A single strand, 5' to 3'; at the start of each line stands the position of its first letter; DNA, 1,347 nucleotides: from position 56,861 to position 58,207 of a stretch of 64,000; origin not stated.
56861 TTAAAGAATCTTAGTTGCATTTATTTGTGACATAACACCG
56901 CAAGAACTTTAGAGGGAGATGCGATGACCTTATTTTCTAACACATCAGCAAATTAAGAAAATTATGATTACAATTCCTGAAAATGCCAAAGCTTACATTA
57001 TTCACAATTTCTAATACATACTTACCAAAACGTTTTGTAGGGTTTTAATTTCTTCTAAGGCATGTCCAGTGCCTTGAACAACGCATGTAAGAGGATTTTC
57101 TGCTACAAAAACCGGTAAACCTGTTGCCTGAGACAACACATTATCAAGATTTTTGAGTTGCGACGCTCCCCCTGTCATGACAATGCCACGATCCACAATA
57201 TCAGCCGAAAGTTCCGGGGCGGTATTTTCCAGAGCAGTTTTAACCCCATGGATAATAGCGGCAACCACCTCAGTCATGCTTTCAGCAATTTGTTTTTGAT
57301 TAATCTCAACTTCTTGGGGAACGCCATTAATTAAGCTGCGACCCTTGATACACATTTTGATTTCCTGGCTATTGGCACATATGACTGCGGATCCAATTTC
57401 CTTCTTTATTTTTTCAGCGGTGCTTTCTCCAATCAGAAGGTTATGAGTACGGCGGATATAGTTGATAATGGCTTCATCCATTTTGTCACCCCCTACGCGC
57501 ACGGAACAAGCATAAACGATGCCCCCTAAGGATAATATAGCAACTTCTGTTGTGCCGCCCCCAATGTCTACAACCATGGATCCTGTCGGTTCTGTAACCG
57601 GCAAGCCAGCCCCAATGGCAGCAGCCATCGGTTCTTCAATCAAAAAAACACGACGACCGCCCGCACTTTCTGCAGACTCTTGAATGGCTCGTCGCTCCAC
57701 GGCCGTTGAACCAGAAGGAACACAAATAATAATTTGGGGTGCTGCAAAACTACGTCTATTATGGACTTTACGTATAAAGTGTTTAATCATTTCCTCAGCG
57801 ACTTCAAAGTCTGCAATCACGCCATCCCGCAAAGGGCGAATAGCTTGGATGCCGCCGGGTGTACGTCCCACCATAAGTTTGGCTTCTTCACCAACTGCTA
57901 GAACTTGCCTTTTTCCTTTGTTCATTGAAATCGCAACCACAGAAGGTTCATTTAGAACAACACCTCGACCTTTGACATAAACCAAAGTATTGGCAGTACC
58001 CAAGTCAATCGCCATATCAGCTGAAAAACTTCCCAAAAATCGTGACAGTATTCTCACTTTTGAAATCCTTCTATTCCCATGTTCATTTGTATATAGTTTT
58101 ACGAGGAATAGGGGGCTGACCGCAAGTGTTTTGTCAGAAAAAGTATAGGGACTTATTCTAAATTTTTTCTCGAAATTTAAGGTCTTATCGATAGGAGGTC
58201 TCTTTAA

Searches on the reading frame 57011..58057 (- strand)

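Call 53: search_protein_families(library=pfam, proteins=[window:57011-58057:-], max_evalue=0.01)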
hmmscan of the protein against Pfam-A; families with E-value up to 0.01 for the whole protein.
window:57011-58057:- (348 aa): 8 families
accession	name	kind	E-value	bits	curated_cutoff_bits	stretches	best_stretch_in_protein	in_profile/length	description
PF06723.19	MreB_Mbl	-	1.7e-147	491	27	1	13-341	2-326/327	MreB/Mbl protein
PF00012.26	HSP70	-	3.3e-17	62.4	20.6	1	104-329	131-367/599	Hsp70 protein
PF14450.12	FtsA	-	1.6e-14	54.8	31.8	1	161-321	1-112/127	Cell division protein FtsA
PF00022.25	Actin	-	3.6e-12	46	27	1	37-204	30-190/410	Actin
PF11104.14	PilM_2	-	5.6e-08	32.5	27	0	160-220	182-238/340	Type IV pilus assembly protein PilM;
PF25216.1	Volactin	-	3.8e-06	27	35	1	44-326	50-313/321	Volactin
PF02782.22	FGGY_C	-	0.0014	18.9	27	1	259-326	118-186/198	FGGY family of carbohydrate kinases, C-terminal domain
PF06277.17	EutA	-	0.0017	17.7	27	1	161-224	146-210/475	Ethanolamine utilisation protein EutA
